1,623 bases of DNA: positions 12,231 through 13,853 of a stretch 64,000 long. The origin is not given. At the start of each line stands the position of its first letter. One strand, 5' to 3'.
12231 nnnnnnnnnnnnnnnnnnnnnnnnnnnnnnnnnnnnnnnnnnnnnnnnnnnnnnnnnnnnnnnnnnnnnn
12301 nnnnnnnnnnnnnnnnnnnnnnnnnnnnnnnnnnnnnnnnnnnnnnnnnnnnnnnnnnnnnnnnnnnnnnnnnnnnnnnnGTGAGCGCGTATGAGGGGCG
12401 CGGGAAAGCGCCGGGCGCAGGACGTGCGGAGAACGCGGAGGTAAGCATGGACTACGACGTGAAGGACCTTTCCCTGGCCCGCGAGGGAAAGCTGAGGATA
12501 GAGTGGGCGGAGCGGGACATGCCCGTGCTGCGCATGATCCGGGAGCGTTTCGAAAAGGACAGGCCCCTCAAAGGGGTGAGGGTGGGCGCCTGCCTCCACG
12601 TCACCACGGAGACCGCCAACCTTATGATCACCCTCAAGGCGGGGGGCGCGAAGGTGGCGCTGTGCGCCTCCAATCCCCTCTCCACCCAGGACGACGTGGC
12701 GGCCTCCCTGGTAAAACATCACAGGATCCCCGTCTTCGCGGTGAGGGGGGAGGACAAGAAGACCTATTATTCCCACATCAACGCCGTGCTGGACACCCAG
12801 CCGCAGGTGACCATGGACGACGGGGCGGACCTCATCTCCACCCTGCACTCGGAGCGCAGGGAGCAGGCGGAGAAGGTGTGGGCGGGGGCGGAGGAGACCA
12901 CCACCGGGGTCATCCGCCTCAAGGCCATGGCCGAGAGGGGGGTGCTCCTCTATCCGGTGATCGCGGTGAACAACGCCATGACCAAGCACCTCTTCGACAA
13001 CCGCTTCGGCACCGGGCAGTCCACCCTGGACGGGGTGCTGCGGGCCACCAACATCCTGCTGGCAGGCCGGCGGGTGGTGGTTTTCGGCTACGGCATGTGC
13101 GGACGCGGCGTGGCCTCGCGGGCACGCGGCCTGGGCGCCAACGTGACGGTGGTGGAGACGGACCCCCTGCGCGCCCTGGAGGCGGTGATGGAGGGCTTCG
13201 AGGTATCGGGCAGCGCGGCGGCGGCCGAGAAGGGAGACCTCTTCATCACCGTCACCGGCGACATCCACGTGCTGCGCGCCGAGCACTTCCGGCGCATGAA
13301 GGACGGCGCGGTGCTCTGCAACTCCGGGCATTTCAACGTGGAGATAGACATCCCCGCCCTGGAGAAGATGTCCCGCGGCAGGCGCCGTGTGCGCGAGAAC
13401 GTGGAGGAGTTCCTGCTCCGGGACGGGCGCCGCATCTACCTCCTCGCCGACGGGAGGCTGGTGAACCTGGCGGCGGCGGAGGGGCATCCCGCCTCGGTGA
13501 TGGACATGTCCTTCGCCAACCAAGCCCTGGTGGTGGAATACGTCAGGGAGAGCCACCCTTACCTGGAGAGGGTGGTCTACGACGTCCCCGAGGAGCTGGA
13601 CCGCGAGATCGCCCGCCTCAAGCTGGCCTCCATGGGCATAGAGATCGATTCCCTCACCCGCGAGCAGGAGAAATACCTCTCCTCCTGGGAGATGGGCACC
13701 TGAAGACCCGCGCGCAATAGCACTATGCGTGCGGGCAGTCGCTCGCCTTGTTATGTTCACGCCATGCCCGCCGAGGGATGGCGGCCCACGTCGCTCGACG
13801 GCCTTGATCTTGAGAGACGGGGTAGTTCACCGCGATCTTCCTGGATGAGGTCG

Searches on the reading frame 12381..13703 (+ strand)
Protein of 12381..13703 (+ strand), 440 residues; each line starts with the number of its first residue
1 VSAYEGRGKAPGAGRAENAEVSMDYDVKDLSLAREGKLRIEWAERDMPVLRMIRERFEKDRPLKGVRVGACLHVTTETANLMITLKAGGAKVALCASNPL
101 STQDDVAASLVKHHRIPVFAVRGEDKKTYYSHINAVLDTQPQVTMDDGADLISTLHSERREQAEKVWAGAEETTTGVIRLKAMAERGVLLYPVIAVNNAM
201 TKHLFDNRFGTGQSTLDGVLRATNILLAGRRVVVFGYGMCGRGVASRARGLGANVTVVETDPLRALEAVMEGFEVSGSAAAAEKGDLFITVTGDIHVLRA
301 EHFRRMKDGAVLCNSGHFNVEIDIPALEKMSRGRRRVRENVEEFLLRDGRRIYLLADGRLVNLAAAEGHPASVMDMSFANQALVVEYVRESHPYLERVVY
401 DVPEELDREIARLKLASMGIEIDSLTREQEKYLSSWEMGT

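Call 3: search_protein_families(library=pfam, proteins=[window:12381-13703:+], max_evalue=0.01)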
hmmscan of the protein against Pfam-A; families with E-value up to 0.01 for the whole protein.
window:12381-13703:+ (440 aa): 7 families
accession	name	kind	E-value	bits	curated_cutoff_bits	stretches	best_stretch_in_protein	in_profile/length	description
PF05221.23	AdoHcyase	-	6e-61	206.6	25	2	24-163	1-144/299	S-adenosyl-L-homocysteine hydrolase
PF00670.27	AdoHcyase_NAD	-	1.5e-49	168.6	27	1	207-367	1-161/162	S-adenosyl-L-homocysteine hydrolase, NAD binding domain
PF02826.25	2-Hacid_dh_C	-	3.3e-08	33.6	25.1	1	226-317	33-128/178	D-isomer specific 2-hydroxyacid dehydrogenase, NAD binding domain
PF07991.19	KARI_N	-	7.1e-07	29.4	20.6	1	227-323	2-102/165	Acetohydroxy acid isomeroreductase, NADPH-binding domain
PF02254.24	TrkA_N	-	0.00039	21.1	23.8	1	232-275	1-44/116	TrkA-N domain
PF13241.12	NAD_binding_7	-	0.00064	20.7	22.1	1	227-315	5-91/104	Putative NAD(P)-binding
PF01262.27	AlaDh_PNT_C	-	0.0014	18.5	23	1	228-268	27-69/214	Alanine dehydrogenase/PNT, C-terminal domain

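Call 18: search_protein_families(library=ncbifam, proteins=[window:12447-13703:+], max_evalue=0.01)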
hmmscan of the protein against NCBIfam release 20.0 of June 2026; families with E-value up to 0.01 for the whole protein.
window:12447-13703:+ (418 aa): 17 families
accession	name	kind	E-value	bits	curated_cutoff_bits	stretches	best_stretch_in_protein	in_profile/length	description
TIGR00936.1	ahcY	equivalog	1.3e-190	633.6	497.6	1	3-418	1-416/416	adenosylhomocysteinase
NF004005.0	PRK05476.2-3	equivalog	8.1e-190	631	275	1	2-416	4-417/418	adenosylhomocysteinase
NF004010.0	PRK05476.3-3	equivalog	1e-79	268.5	512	1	9-407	13-419/432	adenosylhomocysteinase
NF004009.0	PRK05476.3-2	equivalog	1.4e-68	231.9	485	1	14-398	78-459/487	adenosylhomocysteinase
NF004008.0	PRK05476.3-1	equivalog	7.9e-23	81.1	440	1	149-368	99-301/326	adenosylhomocysteinase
NF004017.0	PRK05479.1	equivalog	3.8e-06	25.8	336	1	204-300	14-114/337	ketol-acid reductoisomerase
NF041369.1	Dhydh_Halo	equivalog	6.6e-06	25.6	400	1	204-295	129-223/305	D-2-hydroxyacid dehydrogenase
NF006162.0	PRK08306.1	equivalog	1.1e-05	24.9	261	1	190-288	137-237/297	dipicolinate synthase subunit DpsA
TIGR02853.1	spore_dpaA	equivalog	2.7e-05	23.6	319.65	1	193-290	137-236/287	dipicolinic acid synthetase subunit A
TIGR03366.1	HpnZ_proposed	hypoth_equivalog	8.6e-05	21.9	328.1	1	170-253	121-203/315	putative phosphonate catabolism associated alcohol dehydrogenase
NF009940.0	PRK13403.1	equivalog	0.00025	20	406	1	203-299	12-111/335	ketol-acid reductoisomerase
NF000128.1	vanH-Sc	exception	0.00031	20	650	1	209-307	163-261/337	D-lactate dehydrogenase VanH-Sc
TIGR00465.1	ilvC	equivalog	0.00031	19.9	226.15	1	205-299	1-99/314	ketol-acid reductoisomerase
NF042949.2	3PPDioc_HcaD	equivalog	0.00057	18.7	450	1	199-240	134-175/386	3-phenylpropionate/cinnamic acid dioxygenase ferredoxin--NAD(+) reductase subunit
NF000371.1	vanH_Agroup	exception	0.0024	17.1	700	1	205-297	144-233/322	VanH-A/VanH-Pt family D-lactate dehydrogenase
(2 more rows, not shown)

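Call 26: find_related_loci(query=window:12447-13703:+, collection=genome_contigs, flank=7000)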
Query window:12447-13703:+ (418 aa) in genome_contigs; peptide patterns used: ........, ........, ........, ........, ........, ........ (x = any residue, [..] = any of these).
600 stretches matched a pattern (row limit reached: there are more); 600 encode a relative of the query (tblastn E <= 1e-3); the best 80 are kept; 80 distinct loci.
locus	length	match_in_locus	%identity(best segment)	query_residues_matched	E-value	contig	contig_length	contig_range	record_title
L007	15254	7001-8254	86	1-418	0e+0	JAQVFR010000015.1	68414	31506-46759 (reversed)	MAG: Actinomycetota bacterium isolate STE_163 NODE_638_length_68414_cov_5.891971_Sandtown_E, whole genome shotgun sequen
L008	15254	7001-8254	87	1-418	0e+0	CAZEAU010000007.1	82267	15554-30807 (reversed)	MAG TPA_asm: uncultured Actinomycetota bacterium isolate binchicken_co39_260 genome assembly, contig: NODE_560_length_82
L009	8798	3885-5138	83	1-418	0e+0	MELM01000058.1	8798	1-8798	MAG: Candidatus Solincola sediminis RBG_16_scaffold_8396, whole genome shotgun sequence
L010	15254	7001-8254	77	1-418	0e+0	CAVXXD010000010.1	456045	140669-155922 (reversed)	MAG: uncultured bacterium isolate MFD04716.bin.1.266 genome assembly, contig: contig_30190, whole genome shotgun sequenc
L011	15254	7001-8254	71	1-418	0e+0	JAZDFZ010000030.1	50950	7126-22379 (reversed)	MAG: Actinomycetota bacterium isolate MEGAHIT-group-0.229 k141_11012568, whole genome shotgun sequence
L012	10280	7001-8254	69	1-418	0e+0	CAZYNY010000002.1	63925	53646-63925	MAG TPA_asm: uncultured Nitrospirota bacterium isolate binchicken_co213_54 genome assembly, contig: NODE_558_length_6392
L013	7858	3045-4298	67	1-418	0e+0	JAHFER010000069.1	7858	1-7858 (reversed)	MAG: Nitrospirae bacterium isolate nzgw273 NODE_26836_length_7859_cov_4.306151, whole genome shotgun sequence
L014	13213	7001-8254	69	1-418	0e+0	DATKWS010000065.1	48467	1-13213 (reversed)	MAG TPA_asm: Patescibacteria group bacterium isolate SMAG_U14169 k141_4888262, whole genome shotgun sequence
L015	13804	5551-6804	69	1-418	0e+0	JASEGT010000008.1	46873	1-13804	MAG: Actinomycetota bacterium isolate Yes70-03 NODE_8_length_46873_cov_5.418792, whole genome shotgun sequence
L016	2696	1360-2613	67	1-418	0e+0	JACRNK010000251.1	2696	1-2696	MAG: Deltaproteobacteria bacterium isolate NC_groundwater_1933_Pr3_S-0.2um_44_5 scaffold_661307, whole genome shotgun se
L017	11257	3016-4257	68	4-418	0e+0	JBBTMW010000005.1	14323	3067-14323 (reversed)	MAG: Candidatus Zixiibacteriota bacterium isolate H41-bin161_1 H41_bin161_1_000000000005, whole genome shotgun sequence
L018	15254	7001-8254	68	1-418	0e+0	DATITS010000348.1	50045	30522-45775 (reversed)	MAG TPA_asm: Desulfobacterales bacterium isolate SMAG_U15961 k141_162103, whole genome shotgun sequence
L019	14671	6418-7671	67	1-418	0e+0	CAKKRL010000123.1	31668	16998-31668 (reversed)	Thermodesulfovibrionia bacterium isolate Hainich-H51-bin227-1 genome assembly, contig: H51-bin227_1_Hain_H51_02um_R1_454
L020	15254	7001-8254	67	1-418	0e+0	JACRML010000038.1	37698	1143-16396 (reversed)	MAG: Deltaproteobacteria bacterium isolate NC_groundwater_1906_Pr3_S2p5_42_12 SR2-18-S2p5_coassembly_scaffold_128311, wh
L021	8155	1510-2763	68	1-418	0e+0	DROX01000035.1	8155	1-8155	MAG TPA_asm: Nitrospirae bacterium isolate HyVt-545 HyVt-545_k145_1177909, whole genome shotgun sequence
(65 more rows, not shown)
